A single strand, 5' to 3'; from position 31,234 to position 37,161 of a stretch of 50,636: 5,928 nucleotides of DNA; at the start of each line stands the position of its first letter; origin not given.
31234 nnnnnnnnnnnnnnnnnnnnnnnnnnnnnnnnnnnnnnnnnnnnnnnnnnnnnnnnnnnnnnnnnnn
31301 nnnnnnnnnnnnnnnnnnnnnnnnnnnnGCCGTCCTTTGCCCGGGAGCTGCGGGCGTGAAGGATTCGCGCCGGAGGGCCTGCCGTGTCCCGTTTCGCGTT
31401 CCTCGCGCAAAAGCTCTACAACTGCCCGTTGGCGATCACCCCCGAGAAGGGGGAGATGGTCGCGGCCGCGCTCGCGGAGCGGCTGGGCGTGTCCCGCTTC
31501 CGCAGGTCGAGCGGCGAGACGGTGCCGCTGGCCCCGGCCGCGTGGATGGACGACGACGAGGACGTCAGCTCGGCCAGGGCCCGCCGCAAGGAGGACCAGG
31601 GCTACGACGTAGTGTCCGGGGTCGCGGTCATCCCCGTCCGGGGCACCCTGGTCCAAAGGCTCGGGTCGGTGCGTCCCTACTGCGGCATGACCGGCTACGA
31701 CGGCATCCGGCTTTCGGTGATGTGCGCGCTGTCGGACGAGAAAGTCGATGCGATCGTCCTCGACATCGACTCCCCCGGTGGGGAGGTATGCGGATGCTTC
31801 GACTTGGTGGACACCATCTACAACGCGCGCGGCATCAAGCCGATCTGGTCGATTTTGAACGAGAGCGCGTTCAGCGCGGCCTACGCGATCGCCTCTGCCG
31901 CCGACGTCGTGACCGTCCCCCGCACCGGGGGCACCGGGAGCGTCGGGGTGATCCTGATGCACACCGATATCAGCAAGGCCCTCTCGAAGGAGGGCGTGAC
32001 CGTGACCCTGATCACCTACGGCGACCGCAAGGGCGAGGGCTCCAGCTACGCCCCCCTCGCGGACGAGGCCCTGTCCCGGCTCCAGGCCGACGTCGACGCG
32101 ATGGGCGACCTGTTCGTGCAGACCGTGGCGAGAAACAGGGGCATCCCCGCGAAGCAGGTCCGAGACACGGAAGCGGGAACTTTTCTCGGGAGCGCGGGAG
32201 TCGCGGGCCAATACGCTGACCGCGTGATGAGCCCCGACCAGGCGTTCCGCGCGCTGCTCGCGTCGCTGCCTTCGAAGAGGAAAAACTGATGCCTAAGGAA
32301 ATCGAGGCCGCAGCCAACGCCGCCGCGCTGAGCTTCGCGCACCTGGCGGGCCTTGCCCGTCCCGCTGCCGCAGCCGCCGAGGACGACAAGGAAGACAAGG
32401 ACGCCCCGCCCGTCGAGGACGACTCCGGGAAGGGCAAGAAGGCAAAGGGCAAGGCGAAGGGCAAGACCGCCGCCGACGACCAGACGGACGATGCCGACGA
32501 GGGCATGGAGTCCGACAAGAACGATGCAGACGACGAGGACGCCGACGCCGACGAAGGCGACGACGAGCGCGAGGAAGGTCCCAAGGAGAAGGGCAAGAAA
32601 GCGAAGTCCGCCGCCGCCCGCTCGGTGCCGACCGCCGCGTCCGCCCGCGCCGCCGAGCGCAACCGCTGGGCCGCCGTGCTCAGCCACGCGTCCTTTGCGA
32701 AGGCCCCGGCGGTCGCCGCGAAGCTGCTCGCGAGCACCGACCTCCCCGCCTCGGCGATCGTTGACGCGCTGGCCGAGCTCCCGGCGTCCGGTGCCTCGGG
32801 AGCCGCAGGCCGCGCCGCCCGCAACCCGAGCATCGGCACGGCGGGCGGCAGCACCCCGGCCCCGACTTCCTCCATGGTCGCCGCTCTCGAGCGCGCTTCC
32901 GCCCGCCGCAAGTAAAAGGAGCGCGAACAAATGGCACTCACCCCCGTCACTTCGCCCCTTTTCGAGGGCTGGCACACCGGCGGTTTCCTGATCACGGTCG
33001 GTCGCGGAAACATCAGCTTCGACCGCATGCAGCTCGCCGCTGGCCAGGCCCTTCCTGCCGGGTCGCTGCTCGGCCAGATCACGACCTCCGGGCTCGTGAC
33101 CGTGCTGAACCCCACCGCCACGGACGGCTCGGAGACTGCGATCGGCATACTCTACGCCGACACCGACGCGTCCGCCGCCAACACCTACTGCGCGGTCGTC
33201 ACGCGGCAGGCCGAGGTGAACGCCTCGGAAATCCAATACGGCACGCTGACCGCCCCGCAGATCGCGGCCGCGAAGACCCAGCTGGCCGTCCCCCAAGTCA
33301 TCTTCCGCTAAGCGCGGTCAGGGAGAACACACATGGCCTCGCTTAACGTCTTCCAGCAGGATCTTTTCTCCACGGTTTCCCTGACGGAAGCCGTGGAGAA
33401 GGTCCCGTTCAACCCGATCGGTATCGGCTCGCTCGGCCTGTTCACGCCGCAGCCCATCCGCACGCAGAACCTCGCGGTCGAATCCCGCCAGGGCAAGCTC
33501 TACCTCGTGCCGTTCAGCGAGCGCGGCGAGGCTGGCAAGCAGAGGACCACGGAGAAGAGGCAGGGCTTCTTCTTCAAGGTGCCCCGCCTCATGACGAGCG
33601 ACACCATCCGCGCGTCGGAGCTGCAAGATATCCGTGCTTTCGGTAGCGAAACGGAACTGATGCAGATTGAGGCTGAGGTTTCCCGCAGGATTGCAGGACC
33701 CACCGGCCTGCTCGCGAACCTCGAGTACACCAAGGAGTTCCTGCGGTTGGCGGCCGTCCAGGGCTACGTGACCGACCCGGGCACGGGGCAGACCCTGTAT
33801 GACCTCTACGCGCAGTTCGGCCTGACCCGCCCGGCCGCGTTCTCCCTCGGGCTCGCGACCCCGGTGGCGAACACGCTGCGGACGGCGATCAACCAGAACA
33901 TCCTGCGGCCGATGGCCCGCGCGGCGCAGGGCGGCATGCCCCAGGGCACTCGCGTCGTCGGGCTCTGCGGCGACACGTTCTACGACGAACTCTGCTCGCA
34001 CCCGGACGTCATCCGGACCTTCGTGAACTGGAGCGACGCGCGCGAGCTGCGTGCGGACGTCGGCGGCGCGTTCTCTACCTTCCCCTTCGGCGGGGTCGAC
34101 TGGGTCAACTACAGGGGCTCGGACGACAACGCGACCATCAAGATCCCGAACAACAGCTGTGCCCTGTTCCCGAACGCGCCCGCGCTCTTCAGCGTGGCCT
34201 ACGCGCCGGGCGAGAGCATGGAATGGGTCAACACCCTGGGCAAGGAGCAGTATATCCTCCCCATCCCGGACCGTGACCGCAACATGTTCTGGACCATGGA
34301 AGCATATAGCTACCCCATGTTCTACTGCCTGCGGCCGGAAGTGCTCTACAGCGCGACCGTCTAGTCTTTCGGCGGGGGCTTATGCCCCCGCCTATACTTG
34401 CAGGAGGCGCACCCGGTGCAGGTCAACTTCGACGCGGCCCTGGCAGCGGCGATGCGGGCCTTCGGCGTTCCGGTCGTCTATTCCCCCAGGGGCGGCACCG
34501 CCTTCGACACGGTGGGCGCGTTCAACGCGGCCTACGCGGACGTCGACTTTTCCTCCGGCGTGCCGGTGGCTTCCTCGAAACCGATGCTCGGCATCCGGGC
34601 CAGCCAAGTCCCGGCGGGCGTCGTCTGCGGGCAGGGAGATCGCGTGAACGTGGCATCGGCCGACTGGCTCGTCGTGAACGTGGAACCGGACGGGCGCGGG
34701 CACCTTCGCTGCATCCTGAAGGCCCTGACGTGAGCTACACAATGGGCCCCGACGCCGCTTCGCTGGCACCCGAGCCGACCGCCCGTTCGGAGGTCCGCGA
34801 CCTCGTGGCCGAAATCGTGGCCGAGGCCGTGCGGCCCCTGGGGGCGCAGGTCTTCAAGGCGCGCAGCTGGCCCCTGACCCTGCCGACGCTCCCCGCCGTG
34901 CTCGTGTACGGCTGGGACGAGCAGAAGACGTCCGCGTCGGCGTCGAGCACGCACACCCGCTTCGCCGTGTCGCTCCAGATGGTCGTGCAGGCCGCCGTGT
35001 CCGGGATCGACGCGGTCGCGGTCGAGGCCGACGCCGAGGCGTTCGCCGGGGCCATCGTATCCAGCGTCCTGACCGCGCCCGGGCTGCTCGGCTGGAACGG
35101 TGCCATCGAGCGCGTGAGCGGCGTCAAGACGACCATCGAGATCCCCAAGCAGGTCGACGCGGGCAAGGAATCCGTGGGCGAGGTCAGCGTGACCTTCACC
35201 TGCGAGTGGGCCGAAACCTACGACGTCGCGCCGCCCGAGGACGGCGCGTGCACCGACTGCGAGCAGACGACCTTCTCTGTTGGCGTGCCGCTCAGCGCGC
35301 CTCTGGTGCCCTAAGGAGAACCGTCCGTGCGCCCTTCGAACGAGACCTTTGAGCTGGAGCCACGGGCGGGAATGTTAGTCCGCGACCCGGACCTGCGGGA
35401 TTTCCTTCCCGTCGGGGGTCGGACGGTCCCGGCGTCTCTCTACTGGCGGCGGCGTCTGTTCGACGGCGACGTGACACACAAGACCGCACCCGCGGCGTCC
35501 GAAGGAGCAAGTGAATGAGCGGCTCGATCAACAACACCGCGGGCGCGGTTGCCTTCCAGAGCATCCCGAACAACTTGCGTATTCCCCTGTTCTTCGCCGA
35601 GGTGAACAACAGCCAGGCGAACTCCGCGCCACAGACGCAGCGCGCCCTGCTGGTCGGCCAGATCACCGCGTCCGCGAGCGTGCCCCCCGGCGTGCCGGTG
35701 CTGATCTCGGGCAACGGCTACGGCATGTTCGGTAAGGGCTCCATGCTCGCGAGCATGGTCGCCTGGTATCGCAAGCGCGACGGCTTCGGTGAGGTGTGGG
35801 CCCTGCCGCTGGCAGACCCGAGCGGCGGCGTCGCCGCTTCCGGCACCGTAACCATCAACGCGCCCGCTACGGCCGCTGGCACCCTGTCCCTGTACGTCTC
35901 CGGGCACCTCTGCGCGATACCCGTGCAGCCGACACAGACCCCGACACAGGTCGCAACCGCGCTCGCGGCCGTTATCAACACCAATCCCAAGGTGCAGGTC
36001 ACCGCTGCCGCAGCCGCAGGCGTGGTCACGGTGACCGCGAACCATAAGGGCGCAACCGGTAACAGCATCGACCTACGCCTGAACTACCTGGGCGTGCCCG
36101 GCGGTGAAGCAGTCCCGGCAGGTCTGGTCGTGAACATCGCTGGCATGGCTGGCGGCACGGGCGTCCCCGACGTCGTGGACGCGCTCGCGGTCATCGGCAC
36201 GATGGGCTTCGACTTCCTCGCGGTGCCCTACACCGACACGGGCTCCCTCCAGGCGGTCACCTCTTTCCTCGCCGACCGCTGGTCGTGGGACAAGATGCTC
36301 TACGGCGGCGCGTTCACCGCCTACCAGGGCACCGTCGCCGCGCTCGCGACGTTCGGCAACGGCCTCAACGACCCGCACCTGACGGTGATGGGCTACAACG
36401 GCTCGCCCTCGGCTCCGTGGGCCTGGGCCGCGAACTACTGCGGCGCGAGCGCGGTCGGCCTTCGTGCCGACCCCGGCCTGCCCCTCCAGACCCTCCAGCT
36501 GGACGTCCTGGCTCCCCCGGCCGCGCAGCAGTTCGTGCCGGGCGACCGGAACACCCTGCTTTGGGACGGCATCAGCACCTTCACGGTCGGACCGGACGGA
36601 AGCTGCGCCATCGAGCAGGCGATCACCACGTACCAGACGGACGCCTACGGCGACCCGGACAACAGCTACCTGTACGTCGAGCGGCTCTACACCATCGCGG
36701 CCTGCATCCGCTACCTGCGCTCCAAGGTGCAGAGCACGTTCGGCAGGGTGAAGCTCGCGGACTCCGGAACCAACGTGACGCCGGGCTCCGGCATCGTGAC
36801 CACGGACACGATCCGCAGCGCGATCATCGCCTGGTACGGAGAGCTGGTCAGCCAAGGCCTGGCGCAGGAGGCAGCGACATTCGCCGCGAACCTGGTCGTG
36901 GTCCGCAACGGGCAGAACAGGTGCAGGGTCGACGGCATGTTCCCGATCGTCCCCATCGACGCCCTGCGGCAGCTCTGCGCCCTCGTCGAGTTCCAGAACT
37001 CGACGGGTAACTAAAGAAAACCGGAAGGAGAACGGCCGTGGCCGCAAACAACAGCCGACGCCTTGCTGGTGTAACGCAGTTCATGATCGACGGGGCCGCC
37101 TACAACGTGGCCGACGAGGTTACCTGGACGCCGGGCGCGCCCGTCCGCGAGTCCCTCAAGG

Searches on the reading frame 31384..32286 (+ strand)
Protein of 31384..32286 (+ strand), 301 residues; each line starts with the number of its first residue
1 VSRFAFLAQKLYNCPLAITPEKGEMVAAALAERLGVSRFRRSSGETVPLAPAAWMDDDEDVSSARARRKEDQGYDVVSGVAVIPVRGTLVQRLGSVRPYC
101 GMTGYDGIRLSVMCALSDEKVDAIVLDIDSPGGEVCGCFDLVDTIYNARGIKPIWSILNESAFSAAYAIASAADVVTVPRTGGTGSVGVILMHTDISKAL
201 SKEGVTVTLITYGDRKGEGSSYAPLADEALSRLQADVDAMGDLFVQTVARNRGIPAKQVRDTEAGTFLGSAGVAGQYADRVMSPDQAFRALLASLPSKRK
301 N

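Call 27: search_protein_families(library=phrogs, proteins=[window:31384-32286:+], max_evalue=0.001)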
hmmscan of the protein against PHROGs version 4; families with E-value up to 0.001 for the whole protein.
window:31384-32286:+ (301 aa): 5 families
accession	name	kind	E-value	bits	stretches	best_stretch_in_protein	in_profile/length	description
phrog_53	-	head and packaging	3.9e-102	344.3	1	2-298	6-295/583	head maturation protease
phrog_4759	-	unknown function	7e-43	147.8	1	7-205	11-207/209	-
phrog_33023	-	unknown function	7.6e-23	82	1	56-281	40-274/507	-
phrog_21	-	head and packaging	3.3e-15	56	1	61-282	542-780/1362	portal protein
phrog_24209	-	unknown function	3.2e-14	53.6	1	102-149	1-48/49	-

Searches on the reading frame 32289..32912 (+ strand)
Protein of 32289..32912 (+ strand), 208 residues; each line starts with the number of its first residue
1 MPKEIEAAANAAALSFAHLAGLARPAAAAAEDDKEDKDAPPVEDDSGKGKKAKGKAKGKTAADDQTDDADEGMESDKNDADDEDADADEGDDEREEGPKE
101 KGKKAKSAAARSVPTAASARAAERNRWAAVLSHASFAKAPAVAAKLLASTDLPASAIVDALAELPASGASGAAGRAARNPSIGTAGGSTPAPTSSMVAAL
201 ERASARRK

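Call 27: search_protein_families(library=phrogs, proteins=[window:32289-32912:+], max_evalue=0.001)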
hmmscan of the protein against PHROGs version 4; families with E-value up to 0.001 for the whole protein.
window:32289-32912:+ (208 aa): 1 family
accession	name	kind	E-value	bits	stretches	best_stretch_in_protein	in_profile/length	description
phrog_6382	-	unknown function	3.4e-10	40.9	1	12-177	4-164/201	-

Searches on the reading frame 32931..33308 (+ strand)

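Call 27: search_protein_families(library=phrogs, proteins=[window:32931-33308:+], max_evalue=0.001)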
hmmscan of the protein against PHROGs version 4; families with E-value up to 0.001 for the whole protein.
window:32931-33308:+ (126 aa): 3 families
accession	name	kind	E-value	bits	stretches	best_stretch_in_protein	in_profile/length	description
phrog_49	-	head and packaging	3.8e-18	66.8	1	20-119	30-130/147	head decoration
phrog_3583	-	head and packaging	1e-07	32.5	1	37-107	49-116/155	head decoration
phrog_909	-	head and packaging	6.7e-06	27.3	1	40-118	40-104/113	major head protein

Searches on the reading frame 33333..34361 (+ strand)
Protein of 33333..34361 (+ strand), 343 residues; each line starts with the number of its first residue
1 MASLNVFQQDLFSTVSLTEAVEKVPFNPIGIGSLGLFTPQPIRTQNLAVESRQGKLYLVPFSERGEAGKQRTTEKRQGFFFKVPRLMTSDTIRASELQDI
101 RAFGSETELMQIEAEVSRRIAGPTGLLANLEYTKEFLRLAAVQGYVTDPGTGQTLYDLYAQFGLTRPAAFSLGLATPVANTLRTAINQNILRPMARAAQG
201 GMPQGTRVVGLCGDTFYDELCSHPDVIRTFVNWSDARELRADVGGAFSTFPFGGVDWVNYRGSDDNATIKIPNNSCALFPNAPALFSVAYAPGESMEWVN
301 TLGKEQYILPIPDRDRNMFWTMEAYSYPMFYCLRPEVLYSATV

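Call 27: search_protein_families(library=phrogs, proteins=[window:33333-34361:+], max_evalue=0.001)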
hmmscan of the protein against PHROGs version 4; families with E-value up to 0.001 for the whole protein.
window:33333-34361:+ (343 aa): 1 family
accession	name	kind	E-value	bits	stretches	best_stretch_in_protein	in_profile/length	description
phrog_29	-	head and packaging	1.7e-38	133.9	1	2-343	19-358/439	major head protein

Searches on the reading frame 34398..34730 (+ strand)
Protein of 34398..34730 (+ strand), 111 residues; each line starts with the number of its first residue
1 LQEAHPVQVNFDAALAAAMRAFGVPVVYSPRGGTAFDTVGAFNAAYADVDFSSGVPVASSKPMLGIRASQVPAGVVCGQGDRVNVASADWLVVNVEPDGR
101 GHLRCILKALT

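Call 27: search_protein_families(library=phrogs, proteins=[window:34398-34730:+], max_evalue=0.001)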
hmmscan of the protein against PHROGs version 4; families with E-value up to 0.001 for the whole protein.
window:34398-34730:+ (111 aa): 1 family
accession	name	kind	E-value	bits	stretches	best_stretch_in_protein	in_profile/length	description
phrog_82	-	connector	6.5e-16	59.2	1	10-108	6-104/118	head closure Hc1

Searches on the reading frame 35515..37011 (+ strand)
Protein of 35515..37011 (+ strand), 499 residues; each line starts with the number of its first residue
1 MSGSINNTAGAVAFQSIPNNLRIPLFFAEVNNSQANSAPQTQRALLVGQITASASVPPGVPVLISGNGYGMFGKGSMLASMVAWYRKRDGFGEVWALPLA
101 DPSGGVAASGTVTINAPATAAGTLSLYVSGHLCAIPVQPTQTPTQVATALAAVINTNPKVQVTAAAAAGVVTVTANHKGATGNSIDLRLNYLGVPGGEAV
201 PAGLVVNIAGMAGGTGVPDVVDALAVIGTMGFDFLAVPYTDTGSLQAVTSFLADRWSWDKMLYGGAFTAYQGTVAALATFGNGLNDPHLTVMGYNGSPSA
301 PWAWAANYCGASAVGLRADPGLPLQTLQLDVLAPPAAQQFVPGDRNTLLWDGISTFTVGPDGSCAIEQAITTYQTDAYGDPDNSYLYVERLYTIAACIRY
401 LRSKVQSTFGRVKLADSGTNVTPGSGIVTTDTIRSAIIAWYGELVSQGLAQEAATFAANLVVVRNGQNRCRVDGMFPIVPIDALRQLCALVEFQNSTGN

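Call 29: search_protein_families(library=phrogs, proteins=[window:35515-37011:+], max_evalue=0.001)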
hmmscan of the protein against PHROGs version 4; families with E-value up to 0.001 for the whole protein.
window:35515-37011:+ (499 aa): 4 families
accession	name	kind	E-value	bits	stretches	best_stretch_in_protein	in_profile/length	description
phrog_165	-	tail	1.2e-161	539.6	1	11-494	2-492/493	tail sheath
phrog_11048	-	tail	4.2e-28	99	1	344-494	7-156/157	tail sheath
phrog_5292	-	tail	5e-25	89.1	1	12-131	2-124/129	tail sheath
phrog_279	-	tail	6e-07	29.6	0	218-498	217-487/489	tail sheath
